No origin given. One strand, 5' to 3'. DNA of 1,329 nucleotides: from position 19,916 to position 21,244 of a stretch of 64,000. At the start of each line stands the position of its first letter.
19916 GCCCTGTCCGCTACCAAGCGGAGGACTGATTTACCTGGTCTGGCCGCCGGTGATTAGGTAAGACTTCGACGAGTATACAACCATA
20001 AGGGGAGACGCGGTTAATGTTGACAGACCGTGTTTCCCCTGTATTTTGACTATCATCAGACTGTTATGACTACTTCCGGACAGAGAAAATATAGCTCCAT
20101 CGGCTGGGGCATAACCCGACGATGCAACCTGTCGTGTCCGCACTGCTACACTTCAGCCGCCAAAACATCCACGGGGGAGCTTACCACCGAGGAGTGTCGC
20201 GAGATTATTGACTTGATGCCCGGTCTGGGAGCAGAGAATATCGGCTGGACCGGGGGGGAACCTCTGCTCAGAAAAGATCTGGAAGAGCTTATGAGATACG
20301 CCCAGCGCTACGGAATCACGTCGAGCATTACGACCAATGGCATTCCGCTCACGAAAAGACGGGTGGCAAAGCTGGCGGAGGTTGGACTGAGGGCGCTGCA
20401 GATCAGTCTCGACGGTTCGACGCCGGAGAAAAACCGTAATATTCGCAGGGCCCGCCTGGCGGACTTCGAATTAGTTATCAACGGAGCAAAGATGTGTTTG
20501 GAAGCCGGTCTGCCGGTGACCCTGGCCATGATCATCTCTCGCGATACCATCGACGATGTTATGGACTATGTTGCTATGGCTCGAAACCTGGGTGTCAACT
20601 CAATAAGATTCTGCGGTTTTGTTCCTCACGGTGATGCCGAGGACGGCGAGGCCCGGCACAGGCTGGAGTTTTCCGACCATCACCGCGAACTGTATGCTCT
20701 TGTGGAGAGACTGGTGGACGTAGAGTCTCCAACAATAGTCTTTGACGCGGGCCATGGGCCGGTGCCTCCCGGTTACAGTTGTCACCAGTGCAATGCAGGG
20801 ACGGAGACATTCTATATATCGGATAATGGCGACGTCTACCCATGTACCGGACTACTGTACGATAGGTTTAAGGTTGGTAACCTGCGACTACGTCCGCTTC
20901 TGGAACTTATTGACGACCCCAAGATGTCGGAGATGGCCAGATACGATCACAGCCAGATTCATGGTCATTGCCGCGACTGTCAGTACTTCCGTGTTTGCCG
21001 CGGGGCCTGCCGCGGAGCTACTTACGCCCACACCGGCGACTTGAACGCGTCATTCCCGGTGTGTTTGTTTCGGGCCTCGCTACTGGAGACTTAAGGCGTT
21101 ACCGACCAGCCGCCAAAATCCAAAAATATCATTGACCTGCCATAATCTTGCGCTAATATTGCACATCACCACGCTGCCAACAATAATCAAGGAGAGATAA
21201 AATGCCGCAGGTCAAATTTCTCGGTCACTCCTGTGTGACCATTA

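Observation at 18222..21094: Orphan RiPP-like locus: two complete radical-SAM/SPASM enzymes flanking a small Cys-containing ORF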

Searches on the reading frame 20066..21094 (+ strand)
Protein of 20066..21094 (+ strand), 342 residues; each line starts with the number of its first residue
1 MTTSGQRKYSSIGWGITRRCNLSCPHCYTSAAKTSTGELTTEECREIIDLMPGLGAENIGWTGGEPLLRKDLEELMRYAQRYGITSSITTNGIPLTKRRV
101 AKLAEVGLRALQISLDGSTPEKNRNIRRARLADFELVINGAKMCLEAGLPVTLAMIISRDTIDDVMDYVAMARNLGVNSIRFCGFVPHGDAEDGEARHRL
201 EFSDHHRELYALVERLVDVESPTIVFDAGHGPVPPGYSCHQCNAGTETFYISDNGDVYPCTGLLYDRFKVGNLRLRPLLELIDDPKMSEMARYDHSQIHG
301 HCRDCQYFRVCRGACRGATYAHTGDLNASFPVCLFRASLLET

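Call 3: search_protein_families(library=ncbifam, proteins=[window:20066-21094:+], max_evalue=0.01)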
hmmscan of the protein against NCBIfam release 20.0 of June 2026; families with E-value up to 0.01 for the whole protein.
window:20066-21094:+ (342 aa): 86 families (the best 25 are shown)
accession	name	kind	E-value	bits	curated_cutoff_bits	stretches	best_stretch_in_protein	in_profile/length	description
TIGR04545.1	rSAM_ahbD_hemeb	equivalog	2.5e-49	168.5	500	2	12-196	2-186/339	heme b synthase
NF045574.1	sacti_mat_StsB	exception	9.5e-48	163.2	625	1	11-327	97-407/466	StsB family radical SAM/SPASM domain sactipeptide maturase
TIGR04347.1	pseudo_SAM_Halo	equivalog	6.8e-46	157.3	525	2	6-184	34-211/390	TIGR04347 family pseudo-SAM/SPASM protein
TIGR04053.2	TIGR04053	equivalog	3.1e-45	155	395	2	12-211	10-212/366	TIGR04053 family radical SAM/SPASM domain-containing protein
TIGR04546.1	rSAM_ahbC_deAc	equivalog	2.3e-44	151.8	650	2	9-190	38-218/390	12,18-didecarboxysiroheme deacetylase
TIGR03962.1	mycofact_rSAM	equivalog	1.3e-43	149.5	265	1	12-335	14-333/339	mycofactocin radical SAM maturase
TIGR04055.1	rSAM_NirJ2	equivalog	1.7e-43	149.4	500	1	12-336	2-325/326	putative heme d1 biosynthesis radical SAM protein NirJ2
TIGR04051.1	rSAM_NirJ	equivalog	2.6e-39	135.2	515.45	2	13-192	5-183/354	heme d1 biosynthesis radical SAM protein NirJ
TIGR02109.1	PQQ_syn_pqqE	equivalog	2.1e-37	128.9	381.35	1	16-334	13-331/358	pyrroloquinoline quinone biosynthesis protein PqqE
TIGR04054.1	rSAM_NirJ1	equivalog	4.6e-37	127.6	650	2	11-191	37-216/387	putative heme d1 biosynthesis radical SAM protein NirJ1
NF050035.1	rSAM_WgK_link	exception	9.5e-35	120.2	650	2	14-196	13-195/367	radical SAM/SPASM peptide maturase WgkB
TIGR02666.1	moaA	equivalog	5.1e-32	111.2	284.05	1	7-218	7-225/336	GTP 3',8-cyclase MoaA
TIGR03913.1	rad_SAM_trio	equivalog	5.2e-32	110.9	591.75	2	12-195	21-202/477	GDL motif peptide-associated radical SAM/SPASM maturase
TIGR02668.1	moaA_archaeal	equivalog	2.8e-31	108.6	325.25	1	7-206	7-207/303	GTP 3',8-cyclase MoaA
TIGR04133.1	rSAM_w_lipo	hypoth_equivalog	1.1e-29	103.5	425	1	8-315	22-331/350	TIGR04133 family radical SAM/SPASM protein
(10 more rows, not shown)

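Call 4: search_protein_families(library=pfam, proteins=[window:20066-21094:+], max_evalue=0.01)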
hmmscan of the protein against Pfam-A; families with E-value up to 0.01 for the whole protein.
window:20066-21094:+ (342 aa): 3 families
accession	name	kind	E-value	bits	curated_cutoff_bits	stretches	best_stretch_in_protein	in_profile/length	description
PF04055.27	Radical_SAM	-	3.3e-30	105.9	29.5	1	16-169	3-163/166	Radical SAM superfamily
PF13186.11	SPASM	-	9.7e-10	39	21.5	1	242-306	1-67/67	Iron-sulfur cluster-binding domain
PF13353.11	Fer4_12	-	2.8e-05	24.9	22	1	19-125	14-123/137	4Fe-4S single cluster domain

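Call 31: search_solved_structures(query=window:20066-21094:+, max_evalue=0.001)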
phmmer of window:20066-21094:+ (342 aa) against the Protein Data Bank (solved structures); distinct sequences matched with E-value up to 0.001: 26.
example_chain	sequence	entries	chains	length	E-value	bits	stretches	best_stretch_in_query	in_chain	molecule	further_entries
6efn_A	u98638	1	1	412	2.9e-19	73.2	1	15-260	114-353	Sporulation killing factor maturation protein SkfB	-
6c8v_A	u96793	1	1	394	3.8e-17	66.2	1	16-334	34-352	Coenzyme PQQ synthesis protein E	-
4k37_A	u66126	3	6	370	6.7e-14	55.5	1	19-318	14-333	Anaerobic sulfatase-maturating enzyme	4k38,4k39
8wm2_A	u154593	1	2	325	6.9e-14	55.4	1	16-242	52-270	Fe-S radical SAM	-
4k36_A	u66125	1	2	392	8.2e-14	55.2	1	19-318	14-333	Anaerobic sulfatase-maturating enzyme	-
2fb2_A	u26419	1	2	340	6.9e-12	48.9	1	11-189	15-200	Molybdenum cofactor biosynthesis protein A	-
7tol_A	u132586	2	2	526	8.4e-12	48.6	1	15-184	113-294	glycerol dibiphytanyl glycerol tetraether - macrocyclic archaeol synthase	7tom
1tv7_A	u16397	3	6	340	1.1e-11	48.2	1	13-189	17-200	Molybdenum cofactor biosynthesis protein A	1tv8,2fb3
7vob_C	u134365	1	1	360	1.7e-11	47.6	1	16-148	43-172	Cytosylglucuronate decarboxylase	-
7voc_C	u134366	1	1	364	1.8e-11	47.5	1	16-148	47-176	Cytosylglucuronate decarboxylase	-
5wgg_A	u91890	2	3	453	2.2e-08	37.3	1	15-332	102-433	Radical SAM domain protein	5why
9dfu_A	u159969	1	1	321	3.6e-08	36.7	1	11-166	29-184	Radical SAM core domain-containing protein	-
9dfn_A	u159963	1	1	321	4.8e-08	36.2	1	11-166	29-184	Radical SAM core domain-containing protein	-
5vsl_A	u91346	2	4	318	2.7e-07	33.8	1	10-169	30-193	Radical S-adenosyl methionine domain-containing protein 2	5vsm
8ai3_A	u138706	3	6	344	3.3e-07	33.5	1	11-102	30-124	Putative peptide biosynthesis protein YydG | Radical SAM core domain-containing protein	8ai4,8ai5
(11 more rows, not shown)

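Call 32: find_homologous_proteins(query=window:20066-21094:+)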
Query window:20066-21094:+ (342 aa): 359 proteins with E <= 0.001 among 3848 candidates; the best 120 are listed.
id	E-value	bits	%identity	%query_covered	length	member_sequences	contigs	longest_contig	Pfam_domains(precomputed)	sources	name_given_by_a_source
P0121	1.8e-235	799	100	100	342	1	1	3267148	PF13186.12,PF04055.28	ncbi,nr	ncbi:MAG: radical SAM protein [Candidatus Zixiibacteriota bacterium]|nr:MAG: radical SAM protein [ca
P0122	5.8e-160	551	68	97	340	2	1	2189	PF13186.12,PF04055.28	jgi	jgi:radical SAM protein with 4Fe4S-binding SPASM domain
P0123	2.4e-147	509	65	98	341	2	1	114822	PF13186.12,PF04055.28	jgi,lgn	-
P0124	8.7e-147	507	65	96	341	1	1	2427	PF13186.12,PF04055.28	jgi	-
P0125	4.7e-146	505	64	97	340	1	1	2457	PF13186.12,PF04055.28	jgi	-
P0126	8.2e-144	498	64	97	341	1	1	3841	PF13186.12,PF04055.28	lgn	-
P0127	1.2e-141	490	62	98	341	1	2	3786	PF13186.12,PF04055.28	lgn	-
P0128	3.5e-141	489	63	97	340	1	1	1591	PF13186.12,PF04055.28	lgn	-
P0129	1.7e-140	487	63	97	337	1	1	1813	PF13186.12,PF04055.28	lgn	-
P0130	8.3e-140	484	61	97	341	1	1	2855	PF13186.12,PF04055.28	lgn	-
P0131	1.5e-139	484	61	98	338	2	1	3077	PF13186.12,PF04055.28,PF13353.12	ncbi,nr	ncbi:MAG: radical SAM protein [Candidatus Zixiibacteriota bacterium]|nr:MAG: radical SAM protein [ca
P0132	1.2e-138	481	62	96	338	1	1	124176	PF13186.12,PF04055.28,PF13353.12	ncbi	ncbi:MAG: radical SAM protein [Candidatus Zixiibacteriota bacterium]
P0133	2.3e-138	480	61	97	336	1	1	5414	PF13186.12,PF04055.28,PF13353.12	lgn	-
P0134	4.2e-138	479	63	96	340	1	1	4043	PF13186.12,PF04055.28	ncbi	-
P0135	5.4e-128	446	68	82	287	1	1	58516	PF13186.12,PF04055.28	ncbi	-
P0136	1.3e-127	444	66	84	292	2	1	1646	PF13186.12,PF04055.28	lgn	-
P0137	6.4e-124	432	60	90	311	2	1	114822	PF13186.12,PF04055.28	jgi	-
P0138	1.9e-119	417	56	99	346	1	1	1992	PF13186.12,PF04055.28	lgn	-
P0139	8.9e-119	415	55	95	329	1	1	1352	PF13186.12,PF04055.28,PF13353.12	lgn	-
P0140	7.0e-118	412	54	97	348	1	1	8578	PF13186.12,PF04055.28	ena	-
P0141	1.5e-116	408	56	97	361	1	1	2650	PF13186.12,PF04055.28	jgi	-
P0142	3.8e-116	407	52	97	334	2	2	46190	PF13186.12,PF04055.28,PF13353.12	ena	-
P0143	8.7e-116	405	53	98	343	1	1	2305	PF13186.12,PF04055.28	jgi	jgi:radical SAM protein with 4Fe4S-binding SPASM domain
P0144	1.0e-115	405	54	96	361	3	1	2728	PF13186.12,PF04055.28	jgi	jgi:radical SAM protein with 4Fe4S-binding SPASM domain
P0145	1.1e-115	405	52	100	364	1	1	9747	PF13186.12,PF04055.28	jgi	jgi:radical SAM protein with 4Fe4S-binding SPASM domain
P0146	6.4e-115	403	54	97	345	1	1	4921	PF13186.12,PF04055.28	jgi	-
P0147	2.5e-113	397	52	99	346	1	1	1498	PF13186.12,PF04055.28,PF13353.12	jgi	-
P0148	1.6e-112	395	52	97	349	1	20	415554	PF13186.12,PF04055.28,PF13353.12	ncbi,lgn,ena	-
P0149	2.9e-112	394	53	96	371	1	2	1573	PF13186.12,PF04055.28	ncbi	-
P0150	1.2e-111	392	53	97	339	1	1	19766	PF13186.12,PF04055.28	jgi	jgi:radical SAM protein with 4Fe4S-binding SPASM domain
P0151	2.2e-111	391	53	95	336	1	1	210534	PF13186.12,PF04055.28,PF13353.12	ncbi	ncbi:MAG: radical SAM protein [Candidatus Zixiibacteriota bacterium]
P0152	2.9e-111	391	53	98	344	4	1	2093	PF13186.12,PF04055.28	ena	-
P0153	5.1e-111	390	53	98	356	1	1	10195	PF13186.12,PF04055.28,PF13353.12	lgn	-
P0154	1.3e-110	388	53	96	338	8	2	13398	PF13186.12,PF04055.28,PF13353.12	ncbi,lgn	-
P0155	2.1e-110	388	51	99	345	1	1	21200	PF13186.12,PF04055.28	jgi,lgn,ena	-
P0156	2.7e-110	387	52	95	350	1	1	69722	PF13186.12,PF04055.28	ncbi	-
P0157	1.1e-109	385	50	99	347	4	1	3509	PF13186.12,PF04055.28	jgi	-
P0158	1.4e-109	385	51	97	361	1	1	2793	PF13186.12,PF04055.28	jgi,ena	-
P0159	2.6e-109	384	51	99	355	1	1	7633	PF13186.12,PF04055.28,PF13353.12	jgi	jgi:radical SAM protein with 4Fe4S-binding SPASM domain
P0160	3.2e-109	384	49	99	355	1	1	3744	PF13186.12,PF04055.28,PF13353.12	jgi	jgi:radical SAM protein with 4Fe4S-binding SPASM domain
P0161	1.4e-108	382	53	96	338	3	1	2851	PF13186.12,PF04055.28,PF13353.12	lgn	-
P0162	2.7e-108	381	52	96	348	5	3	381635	PF13186.12,PF04055.28,PF13353.12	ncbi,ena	-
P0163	7.5e-108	379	52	94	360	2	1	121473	PF13186.12,PF04055.28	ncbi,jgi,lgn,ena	-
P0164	1.4e-107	378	50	99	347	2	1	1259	PF13186.12,PF04055.28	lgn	-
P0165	1.5e-107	378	53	98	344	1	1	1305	PF13186.12,PF04055.28,PF13353.12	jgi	jgi:radical SAM protein with 4Fe4S-binding SPASM domain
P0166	1.7e-107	378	52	95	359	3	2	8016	PF13186.12,PF04055.28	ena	-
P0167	2.9e-107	377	51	99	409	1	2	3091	PF13186.12,PF04055.28,PF13353.12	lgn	-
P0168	4.1e-107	377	51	96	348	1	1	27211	PF13186.12,PF04055.28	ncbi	-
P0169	5.2e-107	377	49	96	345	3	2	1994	PF13186.12,PF04055.28,PF13353.12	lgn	-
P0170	5.6e-107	376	49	99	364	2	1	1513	PF13186.12,PF04055.28,PF13353.12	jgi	jgi:radical SAM protein with 4Fe4S-binding SPASM domain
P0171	7.9e-107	376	48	100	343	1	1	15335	PF13186.12,PF04055.28,PF13353.12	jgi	-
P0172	9.0e-107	376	48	98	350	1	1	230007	PF13186.12,PF04055.28,PF13353.12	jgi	jgi:radical SAM protein with 4Fe4S-binding SPASM domain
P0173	1.0e-106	376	51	100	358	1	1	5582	PF13186.12,PF04055.28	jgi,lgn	jgi:radical SAM protein with 4Fe4S-binding SPASM domain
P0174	1.1e-106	375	50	96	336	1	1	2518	PF13186.12,PF04055.28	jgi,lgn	jgi:radical SAM protein with 4Fe4S-binding SPASM domain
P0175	5.1e-106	373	50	96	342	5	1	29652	PF13186.12,PF04055.28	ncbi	-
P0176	7.2e-106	373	49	98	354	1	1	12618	PF13186.12,PF04055.28,PF13353.12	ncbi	-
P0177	7.5e-106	373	49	96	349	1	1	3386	PF13186.12,PF04055.28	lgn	-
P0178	9.5e-106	372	50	98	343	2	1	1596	PF13186.12,PF04055.28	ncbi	-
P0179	1.0e-105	372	50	99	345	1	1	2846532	PF13186.12,PF04055.28,PF13353.12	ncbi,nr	ncbi:MAG: radical SAM protein [Candidatus Zixiibacteriota bacterium]|nr:MAG: radical SAM protein [ca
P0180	1.0e-105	372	50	94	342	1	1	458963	PF13186.12,PF04055.28,PF13353.12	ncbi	-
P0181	1.1e-105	372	52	96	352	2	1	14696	PF13186.12,PF04055.28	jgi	-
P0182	2.0e-105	371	47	99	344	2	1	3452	PF13186.12,PF04055.28,PF13353.12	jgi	jgi:radical SAM protein with 4Fe4S-binding SPASM domain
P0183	2.3e-105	371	50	96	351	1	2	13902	PF13186.12,PF04055.28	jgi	jgi:radical SAM protein with 4Fe4S-binding SPASM domain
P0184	3.1e-105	371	48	98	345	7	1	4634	PF13186.12,PF04055.28,PF13353.12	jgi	-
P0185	3.5e-105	371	49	98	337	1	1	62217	PF13186.12,PF04055.28,PF13353.12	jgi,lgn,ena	-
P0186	6.4e-105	370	50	97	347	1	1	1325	PF13186.12,PF04055.28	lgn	-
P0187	7.0e-105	370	48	98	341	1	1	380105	PF13186.12,PF04055.28,PF13353.12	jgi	jgi:radical SAM protein with 4Fe4S-binding SPASM domain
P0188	7.6e-105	369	48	95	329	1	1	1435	PF13186.12,PF04055.28,PF13353.12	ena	-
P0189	7.6e-105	369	50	95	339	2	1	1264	PF13186.12,PF04055.28,PF13353.12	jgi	jgi:radical SAM protein with 4Fe4S-binding SPASM domain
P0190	7.9e-105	369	48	98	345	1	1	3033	PF13186.12,PF04055.28,PF13353.12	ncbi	ncbi:MAG: radical SAM protein [Candidatus Zixiibacteriota bacterium]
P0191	1.0e-104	369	49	99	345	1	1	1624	PF13186.12,PF04055.28,PF13353.12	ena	-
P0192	1.1e-104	369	47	99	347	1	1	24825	PF00682.26,PF13186.12,PF04055.28,PF13353.12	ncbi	-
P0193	1.2e-104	369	49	98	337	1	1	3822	PF13186.12,PF04055.28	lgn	-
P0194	1.5e-104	368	48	100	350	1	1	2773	PF13186.12,PF04055.28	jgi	jgi:radical SAM protein with 4Fe4S-binding SPASM domain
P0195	1.6e-104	368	49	99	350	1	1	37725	PF13186.12,PF04055.28,PF13353.12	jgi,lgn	jgi:radical SAM protein with 4Fe4S-binding SPASM domain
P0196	2.2e-104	368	49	99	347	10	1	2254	PF13186.12,PF04055.28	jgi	jgi:radical SAM protein with 4Fe4S-binding SPASM domain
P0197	3.5e-104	367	50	97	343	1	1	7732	PF13186.12,PF04055.28,PF13353.12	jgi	jgi:radical SAM protein with 4Fe4S-binding SPASM domain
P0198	4.3e-104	367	49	98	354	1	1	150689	PF13186.12,PF04055.28,PF13353.12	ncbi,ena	-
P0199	5.3e-104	367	48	98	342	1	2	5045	PF13186.12,PF04055.28,PF13353.12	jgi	jgi:radical SAM protein with 4Fe4S-binding SPASM domain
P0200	8.0e-104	366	48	98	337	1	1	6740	PF13186.12,PF04055.28,PF13353.12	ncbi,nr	ncbi:MAG: radical SAM protein [Candidatus Zixiibacteriota bacterium]|nr:MAG: radical SAM protein [ca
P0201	8.2e-104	366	51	95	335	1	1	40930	PF13186.12,PF04055.28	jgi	-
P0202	1.1e-103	366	48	99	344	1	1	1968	PF13186.12,PF04055.28,PF13353.12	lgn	-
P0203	1.3e-103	365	48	98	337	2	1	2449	PF13186.12,PF04055.28,PF13353.12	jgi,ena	-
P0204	1.3e-103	365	49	99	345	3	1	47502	PF13186.12,PF04055.28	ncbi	-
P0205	1.4e-103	365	48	99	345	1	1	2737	PF13186.12,PF04055.28,PF13353.12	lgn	-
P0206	1.5e-103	365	48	96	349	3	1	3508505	PF13186.12,PF04055.28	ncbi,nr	ncbi:Radical SAM domain protein [Candidatus Zixiibacteriota bacterium]|nr:Radical SAM domain protein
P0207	2.1e-103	365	48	99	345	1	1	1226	PF13186.12,PF04055.28,PF13353.12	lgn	-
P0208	3.2e-103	364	51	96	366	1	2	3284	PF13186.12,PF04055.28,PF13353.12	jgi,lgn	-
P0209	4.0e-103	364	48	97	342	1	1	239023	PF13186.12,PF04055.28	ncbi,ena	-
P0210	4.3e-103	364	49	95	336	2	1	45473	PF13186.12,PF04055.28,PF13353.12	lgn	-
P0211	4.4e-103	364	48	95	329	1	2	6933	PF13186.12,PF04055.28,PF13353.12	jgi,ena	-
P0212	7.7e-103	363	50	94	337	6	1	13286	PF13186.12,PF04055.28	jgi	-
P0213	9.7e-103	363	47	99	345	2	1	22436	PF13186.12,PF04055.28,PF13353.12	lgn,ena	-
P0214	1.2e-102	362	49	96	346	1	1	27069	PF13186.12,PF04055.28,PF13353.12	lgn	-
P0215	1.3e-102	362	47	99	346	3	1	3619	PF13186.12,PF04055.28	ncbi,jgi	ncbi:MAG: radical SAM protein [Candidatus Zixiibacteriota bacterium]|jgi:radical SAM protein with 4F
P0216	1.6e-102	362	51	95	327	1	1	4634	PF13186.12,PF04055.28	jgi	jgi:radical SAM protein with 4Fe4S-binding SPASM domain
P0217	1.8e-102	362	50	94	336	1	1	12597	PF13186.12,PF04055.28,PF13353.12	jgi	jgi:AdoMet-dependent heme synthase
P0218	2.0e-102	361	52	94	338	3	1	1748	PF13186.12,PF04055.28,PF13353.12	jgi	jgi:radical SAM protein with 4Fe4S-binding SPASM domain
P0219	2.2e-102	361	48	96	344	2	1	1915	PF13186.12,PF04055.28,PF13353.12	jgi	jgi:radical SAM protein with 4Fe4S-binding SPASM domain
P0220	2.6e-102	361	48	99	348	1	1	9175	PF13186.12,PF04055.28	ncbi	-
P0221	3.3e-102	361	47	99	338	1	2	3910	PF13186.12,PF04055.28,PF13353.12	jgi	-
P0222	6.8e-102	360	48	98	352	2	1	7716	PF13186.12,PF04055.28,PF13353.12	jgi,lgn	-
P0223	1.1e-101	359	49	95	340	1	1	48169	PF13186.12,PF04055.28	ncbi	-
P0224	1.6e-101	359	49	99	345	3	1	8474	PF13186.12,PF04055.28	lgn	-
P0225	2.4e-101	358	48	98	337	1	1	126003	PF13186.12,PF04055.28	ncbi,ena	-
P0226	2.6e-101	358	48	98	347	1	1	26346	PF13186.12,PF04055.28,PF13353.12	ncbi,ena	-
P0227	2.8e-101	358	47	98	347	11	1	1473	PF13186.12,PF04055.28,PF13353.12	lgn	-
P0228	3.0e-101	358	49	95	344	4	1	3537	PF13186.12,PF04055.28,PF13353.12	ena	-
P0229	3.0e-101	358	50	95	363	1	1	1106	PF13186.12,PF04055.28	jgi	jgi:radical SAM protein with 4Fe4S-binding SPASM domain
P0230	3.1e-101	358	48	99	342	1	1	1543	PF13186.12,PF04055.28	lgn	-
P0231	4.7e-101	357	47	99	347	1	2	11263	PF13186.12,PF04055.28,PF13353.12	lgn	-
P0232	4.8e-101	357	49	97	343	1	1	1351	PF13186.12,PF04055.28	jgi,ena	-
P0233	4.9e-101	357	48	99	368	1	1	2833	PF13186.12,PF04055.28,PF13353.12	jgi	jgi:radical SAM protein with 4Fe4S-binding SPASM domain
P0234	4.9e-101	357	46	95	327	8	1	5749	PF13186.12,PF04055.28,PF13353.12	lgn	-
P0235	8.8e-101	356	47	99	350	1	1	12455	PF13186.12,PF04055.28,PF13353.12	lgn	-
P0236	9.9e-101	356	48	96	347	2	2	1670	PF13186.12,PF04055.28,PF13353.12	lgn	-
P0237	1.1e-100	356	48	97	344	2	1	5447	PF13186.12,PF04055.28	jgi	jgi:mycofactocin biosynthetic radical S-adenosylmethionine protein MftC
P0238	1.3e-100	356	48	99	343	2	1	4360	PF13186.12,PF04055.28,PF13353.12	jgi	jgi:radical SAM protein with 4Fe4S-binding SPASM domain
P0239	1.9e-100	355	46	99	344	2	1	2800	PF13186.12,PF04055.28,PF13353.12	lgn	-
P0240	2.4e-100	355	48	96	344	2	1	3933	PF13186.12,PF04055.28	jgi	jgi:radical SAM protein with 4Fe4S-binding SPASM domain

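Call 44: find_encoding_contigs(protein=P0206, flank=5000, max_places=1)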
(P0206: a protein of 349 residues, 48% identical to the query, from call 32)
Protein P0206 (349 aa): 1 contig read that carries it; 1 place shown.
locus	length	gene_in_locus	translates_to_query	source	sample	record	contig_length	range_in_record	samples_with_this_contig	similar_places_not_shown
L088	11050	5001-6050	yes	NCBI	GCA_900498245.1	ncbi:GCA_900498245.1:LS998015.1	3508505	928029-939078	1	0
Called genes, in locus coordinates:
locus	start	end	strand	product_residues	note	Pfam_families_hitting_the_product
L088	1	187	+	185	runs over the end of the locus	PF04011:LemA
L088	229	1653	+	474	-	PF01435:Peptidase_M48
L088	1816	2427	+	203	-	-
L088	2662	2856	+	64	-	-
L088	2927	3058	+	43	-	-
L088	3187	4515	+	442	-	PF04055:Radical_SAM, PF13353:Fer4_12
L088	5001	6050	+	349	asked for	PF04055:Radical_SAM, PF13186:SPASM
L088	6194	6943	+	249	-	-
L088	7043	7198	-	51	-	-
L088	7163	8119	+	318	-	PF01040:UbiA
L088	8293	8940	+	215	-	PF02085:Cytochrom_CIII (faint), PF14537:Cytochrom_c3_2 (faint), PF22113:Mtrc-MtrF_II-IV_dom (faint), PF14522:Cytochrome_C7 (weak)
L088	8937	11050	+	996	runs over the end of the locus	PF13183:Fer4_8 (faint), PF13247:Fer4_11 (weak), PF12838:Fer4_7 (weak)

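Call 45: find_encoding_contigs(protein=P0187, flank=5000, max_places=1)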
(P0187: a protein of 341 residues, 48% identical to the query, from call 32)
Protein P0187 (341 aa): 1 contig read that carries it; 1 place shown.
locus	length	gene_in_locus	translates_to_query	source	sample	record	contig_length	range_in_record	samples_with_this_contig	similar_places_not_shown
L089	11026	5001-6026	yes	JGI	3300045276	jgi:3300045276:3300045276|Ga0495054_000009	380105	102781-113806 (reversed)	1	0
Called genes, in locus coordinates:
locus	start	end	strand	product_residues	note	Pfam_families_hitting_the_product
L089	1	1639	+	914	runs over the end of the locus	PF00675:Peptidase_M16, PF05193:Peptidase_M16_C, PF00675:Peptidase_M16, PF05193:Peptidase_M16_C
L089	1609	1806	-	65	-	-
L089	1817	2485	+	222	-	PF00106:adh_short, PF08659:KR, PF13561:adh_short_C2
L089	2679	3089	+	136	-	PF14697:Fer4_21 (weak), PF12838:Fer4_7 (weak), PF13187:Fer4_9 (weak), PF00037:Fer4 (weak)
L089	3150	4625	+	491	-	PF04055:Radical_SAM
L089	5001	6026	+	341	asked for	PF04055:Radical_SAM, PF13353:Fer4_12 (weak), PF13186:SPASM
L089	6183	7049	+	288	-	-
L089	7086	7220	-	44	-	-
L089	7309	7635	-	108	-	-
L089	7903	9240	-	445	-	PF00072:Response_reg, PF00158:Sigma54_activat, PF14532:Sigma54_activ_2, PF25601:AAA_lid_14, PF02954:HTH_8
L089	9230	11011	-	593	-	PF00512:HisKA, PF02518:HATPase_c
